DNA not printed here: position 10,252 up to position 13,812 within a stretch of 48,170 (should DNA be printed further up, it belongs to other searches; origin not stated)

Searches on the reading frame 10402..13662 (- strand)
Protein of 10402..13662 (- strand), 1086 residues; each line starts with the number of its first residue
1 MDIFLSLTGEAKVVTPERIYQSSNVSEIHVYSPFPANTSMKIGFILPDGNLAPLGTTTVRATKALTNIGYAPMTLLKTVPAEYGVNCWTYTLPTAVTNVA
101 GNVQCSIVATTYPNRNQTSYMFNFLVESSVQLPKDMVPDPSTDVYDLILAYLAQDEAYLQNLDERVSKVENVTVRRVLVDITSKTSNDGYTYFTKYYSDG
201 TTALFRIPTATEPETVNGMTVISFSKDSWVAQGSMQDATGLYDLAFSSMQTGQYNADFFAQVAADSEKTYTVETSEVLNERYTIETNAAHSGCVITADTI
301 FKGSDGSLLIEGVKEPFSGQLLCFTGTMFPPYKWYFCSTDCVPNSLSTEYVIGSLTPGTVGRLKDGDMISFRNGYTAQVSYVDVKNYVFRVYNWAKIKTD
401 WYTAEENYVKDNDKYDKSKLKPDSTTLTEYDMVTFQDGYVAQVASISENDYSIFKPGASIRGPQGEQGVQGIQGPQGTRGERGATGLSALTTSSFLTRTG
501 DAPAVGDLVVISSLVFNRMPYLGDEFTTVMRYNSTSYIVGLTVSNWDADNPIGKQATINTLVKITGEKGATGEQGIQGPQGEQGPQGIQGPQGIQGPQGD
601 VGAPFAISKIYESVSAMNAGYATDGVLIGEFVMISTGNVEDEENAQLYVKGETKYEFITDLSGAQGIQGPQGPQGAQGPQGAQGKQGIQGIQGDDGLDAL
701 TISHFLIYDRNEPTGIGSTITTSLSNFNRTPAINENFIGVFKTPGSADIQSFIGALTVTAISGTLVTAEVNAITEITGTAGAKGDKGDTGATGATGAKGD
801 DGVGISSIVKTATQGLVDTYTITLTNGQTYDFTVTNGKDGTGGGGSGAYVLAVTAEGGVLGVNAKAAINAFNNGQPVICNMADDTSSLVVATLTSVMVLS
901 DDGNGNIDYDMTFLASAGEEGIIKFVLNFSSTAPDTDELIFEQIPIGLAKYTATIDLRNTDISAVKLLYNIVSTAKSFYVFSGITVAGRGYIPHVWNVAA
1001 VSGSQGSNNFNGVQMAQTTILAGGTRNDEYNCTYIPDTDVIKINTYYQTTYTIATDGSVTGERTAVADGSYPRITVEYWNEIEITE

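Call 5: search_protein_families(library=pfam, max_evalue=0.1, proteins=[window:10402-13662:-])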
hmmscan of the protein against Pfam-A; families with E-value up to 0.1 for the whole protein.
window:10402-13662:- (1086 aa): 2 families
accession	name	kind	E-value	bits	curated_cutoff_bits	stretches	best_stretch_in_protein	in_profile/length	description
PF01391.23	Collagen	-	2.1e-18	66.3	27.2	4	566-603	19-56/60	Collagen triple helix repeat (20 copies)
PF18465.7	Rieske_3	-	0.042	14.6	25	0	389-464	10-84/96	Rieske 3Fe-4S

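Call 6: search_protein_families(library=phrogs, max_evalue=0.01, proteins=[window:10402-13662:-])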
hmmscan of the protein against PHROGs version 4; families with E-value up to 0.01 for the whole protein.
window:10402-13662:- (1086 aa): 48 families (the best 25 are shown)
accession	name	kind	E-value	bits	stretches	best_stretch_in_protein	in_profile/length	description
phrog_819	-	tail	2.3e-37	129.7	2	565-844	552-774/1024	tail protein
phrog_6320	-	tail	5.1e-31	109.2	3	461-603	139-204/745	tail fiber protein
phrog_4440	-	tail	1.5e-27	97.9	2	557-695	138-276/410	tail fiber protein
phrog_3904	-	tail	2.5e-25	90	2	423-696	642-889/1086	tail fiber protein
phrog_5073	-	tail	1.1e-24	88.3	1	460-916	158-435/519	tail fiber protein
phrog_10972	-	tail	7.2e-23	82.6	4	562-602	153-193/343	tail fiber protein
phrog_18350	-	tail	2.2e-19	71.1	3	662-696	159-193/253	tail fiber protein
phrog_26654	-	unknown function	1.3e-18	68.6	3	559-603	99-143/360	-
phrog_22681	-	DNA, RNA and nucleotide metabolism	1.3e-18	68.4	3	565-600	107-142/157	DNA polymerase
phrog_8745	-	tail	4.9e-16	58.2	2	663-817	1410-1494/1803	tail fiber protein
phrog_38806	-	unknown function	1.9e-15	58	3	564-601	116-153/285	-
phrog_366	-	tail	2.2e-15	58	3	564-603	337-376/474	tail fiber protein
phrog_25888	-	unknown function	1e-14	55.5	2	566-620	233-287/325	-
phrog_13892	-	tail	7.3e-14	52.7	2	445-487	22-64/676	minor tail protein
phrog_19200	-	head and packaging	1.1e-13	52.1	3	574-643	61-129/268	virion structural protein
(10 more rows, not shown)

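Call 97: search_solved_structures(query=window:10402-13662:-, max_evalue=1)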
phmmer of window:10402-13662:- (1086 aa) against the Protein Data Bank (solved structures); distinct sequences matched with E-value up to 1: 7.
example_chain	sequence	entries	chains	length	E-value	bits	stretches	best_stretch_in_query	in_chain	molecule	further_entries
9wxp_BK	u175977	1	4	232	0.0008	20.8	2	565-604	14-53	Collagen type IX alpha 2 chain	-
9wxp_AK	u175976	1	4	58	0.065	14.4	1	566-606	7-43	Collagen type IX alpha 2 chain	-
8yv3_A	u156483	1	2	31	0.23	12.6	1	663-690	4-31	Collagen alpha-1(I) chain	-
6tmg_w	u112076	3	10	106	0.44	11.7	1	918-991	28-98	ATPTG16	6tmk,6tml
9llp_A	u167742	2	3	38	0.62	11.2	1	566-600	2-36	collagen heterotrimer chain A | ABC type heterotrimer collagen-like peptide chain A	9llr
6v8i_BN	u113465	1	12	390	0.72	11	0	420-489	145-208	Fiber Upper, gp68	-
9wxp_AJ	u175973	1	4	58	0.73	11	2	662-695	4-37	Collagen type IX alpha 1 chain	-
